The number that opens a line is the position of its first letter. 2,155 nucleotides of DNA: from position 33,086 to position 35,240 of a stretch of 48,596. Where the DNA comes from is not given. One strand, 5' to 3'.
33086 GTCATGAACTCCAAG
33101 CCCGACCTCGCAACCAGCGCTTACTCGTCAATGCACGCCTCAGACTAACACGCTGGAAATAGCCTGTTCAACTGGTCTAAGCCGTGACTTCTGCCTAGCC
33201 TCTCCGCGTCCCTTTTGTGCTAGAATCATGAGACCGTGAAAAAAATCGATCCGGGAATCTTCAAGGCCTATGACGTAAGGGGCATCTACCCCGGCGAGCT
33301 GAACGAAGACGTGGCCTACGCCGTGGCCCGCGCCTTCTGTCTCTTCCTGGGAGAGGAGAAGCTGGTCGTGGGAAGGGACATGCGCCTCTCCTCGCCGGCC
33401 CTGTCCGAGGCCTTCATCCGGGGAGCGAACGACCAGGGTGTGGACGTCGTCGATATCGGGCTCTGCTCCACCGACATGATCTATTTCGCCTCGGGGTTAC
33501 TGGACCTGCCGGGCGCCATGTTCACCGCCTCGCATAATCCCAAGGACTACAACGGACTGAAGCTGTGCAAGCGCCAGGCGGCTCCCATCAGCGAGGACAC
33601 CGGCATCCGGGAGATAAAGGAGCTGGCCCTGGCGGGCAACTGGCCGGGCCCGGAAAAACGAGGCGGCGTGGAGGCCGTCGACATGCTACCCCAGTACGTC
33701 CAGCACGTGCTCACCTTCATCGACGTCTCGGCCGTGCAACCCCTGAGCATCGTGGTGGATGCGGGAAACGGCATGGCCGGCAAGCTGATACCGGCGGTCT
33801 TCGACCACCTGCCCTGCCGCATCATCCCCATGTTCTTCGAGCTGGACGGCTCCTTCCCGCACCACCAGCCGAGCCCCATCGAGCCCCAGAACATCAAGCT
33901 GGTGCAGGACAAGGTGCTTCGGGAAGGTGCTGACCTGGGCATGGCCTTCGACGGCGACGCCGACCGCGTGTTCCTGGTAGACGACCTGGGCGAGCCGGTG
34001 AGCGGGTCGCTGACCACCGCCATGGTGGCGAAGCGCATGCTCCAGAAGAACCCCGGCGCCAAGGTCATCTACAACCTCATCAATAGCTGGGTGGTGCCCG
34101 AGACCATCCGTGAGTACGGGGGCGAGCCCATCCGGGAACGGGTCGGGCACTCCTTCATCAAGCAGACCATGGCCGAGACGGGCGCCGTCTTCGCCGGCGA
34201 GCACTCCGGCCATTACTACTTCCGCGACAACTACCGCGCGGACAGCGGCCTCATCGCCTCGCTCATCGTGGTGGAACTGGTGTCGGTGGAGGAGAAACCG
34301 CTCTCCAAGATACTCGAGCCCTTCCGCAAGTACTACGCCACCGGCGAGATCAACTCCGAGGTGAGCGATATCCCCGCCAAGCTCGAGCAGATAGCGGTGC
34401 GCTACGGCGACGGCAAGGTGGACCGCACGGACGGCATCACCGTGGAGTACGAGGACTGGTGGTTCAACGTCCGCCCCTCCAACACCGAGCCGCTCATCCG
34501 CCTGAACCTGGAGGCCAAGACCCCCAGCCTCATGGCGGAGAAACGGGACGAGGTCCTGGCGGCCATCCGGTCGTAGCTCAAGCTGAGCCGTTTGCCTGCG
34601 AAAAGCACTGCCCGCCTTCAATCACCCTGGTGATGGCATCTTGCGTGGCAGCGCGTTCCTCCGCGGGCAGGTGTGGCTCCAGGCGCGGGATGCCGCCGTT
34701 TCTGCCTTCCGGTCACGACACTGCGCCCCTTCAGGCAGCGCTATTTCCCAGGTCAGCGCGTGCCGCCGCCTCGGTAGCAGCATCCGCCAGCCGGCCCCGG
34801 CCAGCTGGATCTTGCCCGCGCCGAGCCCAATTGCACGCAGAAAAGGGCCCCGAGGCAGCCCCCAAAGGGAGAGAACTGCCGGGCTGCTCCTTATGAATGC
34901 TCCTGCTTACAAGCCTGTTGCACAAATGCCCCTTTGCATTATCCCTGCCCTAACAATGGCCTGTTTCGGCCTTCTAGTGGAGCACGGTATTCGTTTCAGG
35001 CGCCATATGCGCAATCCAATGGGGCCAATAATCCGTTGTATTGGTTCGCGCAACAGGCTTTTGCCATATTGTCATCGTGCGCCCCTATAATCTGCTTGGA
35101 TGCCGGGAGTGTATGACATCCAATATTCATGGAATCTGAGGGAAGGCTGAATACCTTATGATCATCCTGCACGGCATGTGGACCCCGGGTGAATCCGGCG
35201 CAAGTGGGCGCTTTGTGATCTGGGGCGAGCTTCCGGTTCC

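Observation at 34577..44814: Mosaic island whose junctions are marked by diverged, still-open duplicates of the 3' parts of PMM and thiolase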

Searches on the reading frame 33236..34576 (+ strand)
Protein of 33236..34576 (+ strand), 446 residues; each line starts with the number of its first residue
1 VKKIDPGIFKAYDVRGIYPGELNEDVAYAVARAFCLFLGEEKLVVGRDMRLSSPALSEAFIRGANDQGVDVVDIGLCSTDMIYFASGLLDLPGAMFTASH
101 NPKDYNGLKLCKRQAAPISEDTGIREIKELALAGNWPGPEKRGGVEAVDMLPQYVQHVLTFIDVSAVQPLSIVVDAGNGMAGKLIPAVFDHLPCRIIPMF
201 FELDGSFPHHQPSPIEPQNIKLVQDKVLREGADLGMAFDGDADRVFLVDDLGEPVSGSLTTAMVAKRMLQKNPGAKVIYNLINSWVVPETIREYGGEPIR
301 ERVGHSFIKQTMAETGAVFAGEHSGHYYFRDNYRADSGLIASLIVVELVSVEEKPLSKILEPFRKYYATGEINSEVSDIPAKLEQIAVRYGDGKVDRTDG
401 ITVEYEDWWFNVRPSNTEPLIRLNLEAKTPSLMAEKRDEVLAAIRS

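Call 4: search_protein_families(library=pfam, proteins=[window:33236-34576:+], max_evalue=0.01)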
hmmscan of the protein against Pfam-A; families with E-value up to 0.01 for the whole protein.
window:33236-34576:+ (446 aa): 4 families
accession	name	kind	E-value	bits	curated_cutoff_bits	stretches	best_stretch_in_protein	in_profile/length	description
PF02878.22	PGM_PMM_I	-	6.1e-33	113.9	22.5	1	8-130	3-130/138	Phosphoglucomutase/phosphomannomutase, alpha/beta/alpha domain I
PF02880.22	PGM_PMM_III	-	3.2e-25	88.9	20.7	1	260-366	5-115/115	Phosphoglucomutase/phosphomannomutase, alpha/beta/alpha domain III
PF02879.22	PGM_PMM_II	-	6e-24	85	29.3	1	153-251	2-102/103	Phosphoglucomutase/phosphomannomutase, alpha/beta/alpha domain II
PF00408.26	PGM_PMM_IV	-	9.3e-11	42.1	23.1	1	371-442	1-67/68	Phosphoglucomutase/phosphomannomutase, C-terminal domain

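Call 7: find_encoding_contigs(protein=window:33236-34576:+, flank=10000, max_places=10)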
Protein window:33236-34576:+ (446 aa): 1 contig read that carries it; 1 place shown.
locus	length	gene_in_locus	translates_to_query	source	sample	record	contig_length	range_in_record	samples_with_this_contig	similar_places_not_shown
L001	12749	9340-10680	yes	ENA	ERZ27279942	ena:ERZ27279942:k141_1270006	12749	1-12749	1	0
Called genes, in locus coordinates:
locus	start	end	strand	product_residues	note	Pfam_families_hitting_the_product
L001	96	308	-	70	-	-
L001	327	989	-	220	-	PF01972:SDH_protease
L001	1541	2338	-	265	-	PF18912:DZR_2, PF00156:Pribosyltran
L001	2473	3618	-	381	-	PF00483:NTP_transferase, PF12804:NTP_transf_3 (weak), PF00132:Hexapep (faint), PF25084:LbH_EIF2B (weak), PF25087:GMPPB_C (weak)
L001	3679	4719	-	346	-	PF01008:IF-2B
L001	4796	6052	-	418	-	PF05221:AdoHcyase, PF02826:2-Hacid_dh_C, PF00670:AdoHcyase_NAD, PF07991:KARI_N (weak)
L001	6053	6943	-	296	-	PF01048:PNP_UDP_1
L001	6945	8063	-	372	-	PF01380:SIS (weak), PF10432:bact-PGI_C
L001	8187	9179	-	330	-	PF04321:RmlD_sub_bind, PF01073:3Beta_HSD (weak), PF01370:Epimerase, PF02719:Polysacc_synt_2 (weak), PF16363:GDP_Man_Dehyd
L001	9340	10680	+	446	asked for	PF02878:PGM_PMM_I, PF02879:PGM_PMM_II, PF02880:PGM_PMM_III, PF00408:PGM_PMM_IV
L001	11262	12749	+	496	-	?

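Call 10: find_related_loci(query=window:33236-34576:+, collection=genome_contigs, flank=10000)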
Query window:33236-34576:+ (446 aa) in genome_contigs; peptide patterns used: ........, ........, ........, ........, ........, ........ (x = any residue, [..] = any of these).
600 stretches matched a pattern (row limit reached: there are more); 578 encode a relative of the query (tblastn E <= 1e-3); the best 80 are kept; 80 distinct loci.
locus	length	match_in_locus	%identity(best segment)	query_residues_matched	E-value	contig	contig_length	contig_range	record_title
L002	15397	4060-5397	73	1-446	0e+0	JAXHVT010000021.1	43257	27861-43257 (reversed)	MAG: Actinomycetota bacterium isolate MAG84_tar_biofilm MAG84_21, whole genome shotgun sequence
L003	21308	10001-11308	62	8-445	0e+0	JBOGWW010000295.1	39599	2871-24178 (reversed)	MAG: Actinomycetota bacterium isolate M3-S_metawrap_bin.182 k127_3160770, whole genome shotgun sequence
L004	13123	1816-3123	61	7-445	2e-180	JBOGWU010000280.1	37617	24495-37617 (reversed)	MAG: Actinomycetota bacterium isolate SC-S_metawrap_bin.150 k127_1521975, whole genome shotgun sequence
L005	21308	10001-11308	60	8-445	2e-179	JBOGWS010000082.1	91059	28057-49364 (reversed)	MAG: Actinomycetota bacterium isolate SC-S_metawrap_bin.57 k127_3366059, whole genome shotgun sequence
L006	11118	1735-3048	57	8-445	9e-177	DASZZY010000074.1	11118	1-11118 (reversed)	MAG TPA_asm: Actinomycetota bacterium isolate SMAG_U6658 k141_30854, whole genome shotgun sequence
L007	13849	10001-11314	59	8-445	7e-174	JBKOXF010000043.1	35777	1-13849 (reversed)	MAG: Actinomycetota bacterium isolate GB_HAYS_MAG_00094 GB_HAYS_000000403498, whole genome shotgun sequence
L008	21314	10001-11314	57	8-445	1e-170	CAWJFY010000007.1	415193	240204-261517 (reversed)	MAG: uncultured Actinomycetota bacterium isolate MFD09267.bin.1.89 genome assembly, contig: contig_70998, whole genome s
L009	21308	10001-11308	58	8-444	7e-170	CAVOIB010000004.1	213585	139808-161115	MAG: uncultured Actinomycetes bacterium isolate MFD10007.bin.1.248 genome assembly, contig: contig_52760, whole genome s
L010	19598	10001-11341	53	1-446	5e-169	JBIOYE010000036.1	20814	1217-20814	MAG: Candidatus Zixiibacteriota bacterium isolate MAG038 k127_1845861, whole genome shotgun sequence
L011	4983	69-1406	55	1-445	1e-171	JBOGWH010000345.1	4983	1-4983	MAG: Actinomycetota bacterium isolate SC-S_metawrap_bin.33 k127_7438725, whole genome shotgun sequence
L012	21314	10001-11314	55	8-445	5e-165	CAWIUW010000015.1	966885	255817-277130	MAG: uncultured Actinomycetota bacterium isolate MFD02840.bin.1.241 genome assembly, contig: contig_77277, whole genome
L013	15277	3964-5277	56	8-445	4e-165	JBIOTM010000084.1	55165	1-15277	MAG: Actinomycetota bacterium isolate MAG160 k127_2022098, whole genome shotgun sequence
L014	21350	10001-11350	56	4-446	1e-163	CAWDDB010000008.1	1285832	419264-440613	MAG: uncultured Rubrobacteraceae bacterium isolate MFD02840.bin.1.423 genome assembly, contig: contig_24701, whole genom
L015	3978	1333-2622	54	1-429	9e-168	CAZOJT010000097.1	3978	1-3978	MAG TPA_asm: uncultured Ignavibacteria bacterium isolate binchicken_co89_550 genome assembly, contig: NODE_51045_length_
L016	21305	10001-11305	54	8-444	1e-161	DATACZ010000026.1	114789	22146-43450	MAG TPA_asm: Actinomycetota bacterium isolate SMAG_U6737 k141_1614695, whole genome shotgun sequence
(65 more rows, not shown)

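Call 15: find_related_loci(query=window:33236-34576:+, collection=metagenome_contigs, flank=10000)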
Query window:33236-34576:+ (446 aa) in metagenome_contigs; peptide patterns used: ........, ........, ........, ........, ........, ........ (x = any residue, [..] = any of these).
600 stretches matched a pattern (row limit reached: there are more); 573 encode a relative of the query (tblastn E <= 1e-3); the best 80 are kept; 80 distinct loci.
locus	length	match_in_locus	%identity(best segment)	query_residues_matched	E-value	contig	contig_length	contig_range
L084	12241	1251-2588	72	1-446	0e+0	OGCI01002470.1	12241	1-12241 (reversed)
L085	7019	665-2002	73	1-446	0e+0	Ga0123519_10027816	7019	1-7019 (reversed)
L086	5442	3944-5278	68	1-445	0e+0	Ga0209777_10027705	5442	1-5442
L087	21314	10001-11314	59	8-445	8e-179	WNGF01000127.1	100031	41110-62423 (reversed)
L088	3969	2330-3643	58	8-445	0e+0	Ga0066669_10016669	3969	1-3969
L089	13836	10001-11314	58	8-446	7e-174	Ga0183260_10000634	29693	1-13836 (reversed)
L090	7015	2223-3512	57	1-429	3e-172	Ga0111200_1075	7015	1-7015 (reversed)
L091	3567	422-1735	57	8-445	2e-179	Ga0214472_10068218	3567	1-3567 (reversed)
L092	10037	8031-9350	56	8-445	4e-171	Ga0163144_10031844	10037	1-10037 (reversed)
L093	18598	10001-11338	55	1-445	4e-170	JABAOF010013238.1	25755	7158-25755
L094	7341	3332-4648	57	8-446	4e-170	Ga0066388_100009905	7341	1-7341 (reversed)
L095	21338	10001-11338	55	1-445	9e-169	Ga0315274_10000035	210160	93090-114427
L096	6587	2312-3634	57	8-446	2e-169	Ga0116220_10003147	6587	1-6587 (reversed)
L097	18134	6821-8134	54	7-444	2e-168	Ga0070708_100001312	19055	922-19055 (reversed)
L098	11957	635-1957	58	8-446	2e-167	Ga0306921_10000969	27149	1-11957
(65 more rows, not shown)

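Call 36: find_homologous_proteins(query=window:33236-34576:+, max_evalue=1e-150)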
Query window:33236-34576:+ (446 aa): 3404 proteins with E <= 1e-150 among 8000 candidates; the best 120 are listed.
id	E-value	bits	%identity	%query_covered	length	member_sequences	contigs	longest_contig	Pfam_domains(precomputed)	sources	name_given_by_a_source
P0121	5.3e-287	970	95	100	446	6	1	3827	PF02878.23,PF00408.27,PF02879.23,PF02880.23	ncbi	-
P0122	2.0e-279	945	93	100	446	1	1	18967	PF02878.23,PF00408.27,PF02879.23,PF02880.23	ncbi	-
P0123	4.2e-276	934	92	100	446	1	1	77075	PF02878.23,PF00408.27,PF02879.23,PF02880.23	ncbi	-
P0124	2.1e-275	932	91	100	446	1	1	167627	PF02878.23,PF00408.27,PF02879.23,PF02880.23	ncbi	-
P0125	2.1e-275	932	91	100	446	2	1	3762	PF02878.23,PF00408.27,PF02879.23,PF02880.23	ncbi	-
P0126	9.8e-235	798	77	99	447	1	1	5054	PF02878.23,PF00408.27,PF02879.23,PF02880.23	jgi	jgi:phosphomannomutase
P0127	5.9e-232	788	76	100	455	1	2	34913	PF02878.23,PF00408.27,PF02879.23,PF02880.23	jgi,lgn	jgi:phosphomannomutase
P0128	3.7e-228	776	74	100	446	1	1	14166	PF02878.23,PF00408.27,PF02879.23,PF02880.23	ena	-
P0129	2.2e-227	773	74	100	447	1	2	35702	PF02878.23,PF00408.27,PF02879.23,PF02880.23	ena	-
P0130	3.7e-227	773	74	100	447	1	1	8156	PF02878.23,PF00408.27,PF02879.23,PF02880.23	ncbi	-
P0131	4.0e-227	773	75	100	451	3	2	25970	PF02878.23,PF00408.27,PF02879.23,PF02880.23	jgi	-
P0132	2.2e-226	770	74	100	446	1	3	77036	PF02878.23,PF00408.27,PF02879.23,PF02880.23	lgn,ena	-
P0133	6.9e-226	768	73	100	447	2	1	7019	PF02878.23,PF00408.27,PF02879.23,PF02880.23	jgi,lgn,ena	-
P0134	8.3e-226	768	74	100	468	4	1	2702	PF02878.23,PF00408.27,PF02879.23,PF02880.23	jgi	-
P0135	1.5e-225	767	73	100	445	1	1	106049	PF02878.23,PF00408.27,PF02879.23,PF02880.23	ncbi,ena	-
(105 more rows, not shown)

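Call 37: find_encoding_contigs(protein=P0122, flank=10000, max_places=4)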
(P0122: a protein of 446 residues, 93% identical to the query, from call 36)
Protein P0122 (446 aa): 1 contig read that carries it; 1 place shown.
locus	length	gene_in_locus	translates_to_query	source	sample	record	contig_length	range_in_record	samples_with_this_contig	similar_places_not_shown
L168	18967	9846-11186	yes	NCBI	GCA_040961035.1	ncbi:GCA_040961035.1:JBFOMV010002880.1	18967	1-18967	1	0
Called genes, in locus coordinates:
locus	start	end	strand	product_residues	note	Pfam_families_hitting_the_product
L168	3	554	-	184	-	?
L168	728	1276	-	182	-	PF02482:Ribosomal_S30AE, PF16321:Ribosom_S30AE_C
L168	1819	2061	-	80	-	-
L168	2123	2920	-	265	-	PF18912:DZR_2, PF00156:Pribosyltran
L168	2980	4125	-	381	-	PF00483:NTP_transferase, PF12804:NTP_transf_3 (weak), PF00132:Hexapep (faint), PF25084:LbH_EIF2B, PF25087:GMPPB_C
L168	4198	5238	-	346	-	PF01008:IF-2B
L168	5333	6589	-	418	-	PF05221:AdoHcyase, PF02826:2-Hacid_dh_C, PF00670:AdoHcyase_NAD, PF07991:KARI_N (weak)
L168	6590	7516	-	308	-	PF01048:PNP_UDP_1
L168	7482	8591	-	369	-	PF01380:SIS, PF10432:bact-PGI_C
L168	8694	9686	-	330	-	PF04321:RmlD_sub_bind, PF01073:3Beta_HSD, PF01370:Epimerase, PF02719:Polysacc_synt_2 (weak), PF16363:GDP_Man_Dehyd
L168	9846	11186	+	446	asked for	PF02878:PGM_PMM_I, PF02879:PGM_PMM_II, PF02880:PGM_PMM_III, PF00408:PGM_PMM_IV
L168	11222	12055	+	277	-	PF13489:Methyltransf_23, PF01209:Ubie_methyltran, PF08241:Methyltransf_11, PF08242:Methyltransf_12, PF13649:Methyltransf_25, PF13847:Methyltransf_31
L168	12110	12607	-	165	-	-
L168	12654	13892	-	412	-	PF01435:Peptidase_M48 (weak)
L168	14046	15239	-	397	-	PF00108:Thiolase_N, PF02803:Thiolase_C, PF22691:Thiolase_C_1 (faint)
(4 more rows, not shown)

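Call 38: find_encoding_contigs(protein=P0121, flank=10000, max_places=6)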
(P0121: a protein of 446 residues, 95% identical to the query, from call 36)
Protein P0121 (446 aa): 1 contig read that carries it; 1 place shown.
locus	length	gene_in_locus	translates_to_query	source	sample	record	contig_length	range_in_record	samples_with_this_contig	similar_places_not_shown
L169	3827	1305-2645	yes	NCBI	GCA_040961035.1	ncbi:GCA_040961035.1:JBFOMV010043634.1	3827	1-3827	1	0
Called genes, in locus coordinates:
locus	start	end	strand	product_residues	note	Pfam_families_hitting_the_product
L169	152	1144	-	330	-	PF04321:RmlD_sub_bind, PF01073:3Beta_HSD, PF01370:Epimerase, PF02719:Polysacc_synt_2 (weak), PF16363:GDP_Man_Dehyd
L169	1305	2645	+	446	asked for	PF02878:PGM_PMM_I, PF02879:PGM_PMM_II, PF02880:PGM_PMM_III, PF00408:PGM_PMM_IV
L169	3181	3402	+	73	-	-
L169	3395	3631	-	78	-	-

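Call 65: search_protein_families(library=ncbifam, proteins=[window:33236-34576:+], max_evalue=0.001)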
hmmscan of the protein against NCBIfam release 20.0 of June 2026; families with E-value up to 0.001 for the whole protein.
window:33236-34576:+ (446 aa): 5 families
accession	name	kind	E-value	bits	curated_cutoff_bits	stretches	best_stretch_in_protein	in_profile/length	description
NF007088.0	PRK09542.1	equivalog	8.5e-175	582.1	618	1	7-446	10-455/456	phosphomannomutase/phosphoglucomutase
TIGR03990.1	Arch_GlmM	equivalog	3.8e-110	368.8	439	1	8-442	3-442/444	phosphoglucosamine mutase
NF011943.0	PRK15414.1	subfamily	5.1e-110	368.6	801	1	8-442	6-451/456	phosphomannomutase CpsG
NF046027.1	PhglucPhmanMutPgmG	equivalog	4.1e-94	315.8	600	1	3-429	4-435/460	phosphoglucomutase/phosphomannomutase PgmG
TIGR01455.1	glmM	equivalog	8.2e-55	186.3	447.55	1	40-445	38-441/442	phosphoglucosamine mutase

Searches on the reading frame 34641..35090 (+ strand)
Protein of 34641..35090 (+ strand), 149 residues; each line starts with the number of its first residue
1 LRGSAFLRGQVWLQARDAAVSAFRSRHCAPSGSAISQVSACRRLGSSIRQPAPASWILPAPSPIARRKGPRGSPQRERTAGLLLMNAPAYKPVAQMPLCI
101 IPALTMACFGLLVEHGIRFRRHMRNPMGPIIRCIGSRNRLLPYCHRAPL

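Call 5: search_protein_families(library=pfam, proteins=[window:34641-35090:+], max_evalue=0.01)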
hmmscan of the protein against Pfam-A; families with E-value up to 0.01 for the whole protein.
window:34641-35090:+ (149 aa): 0 families
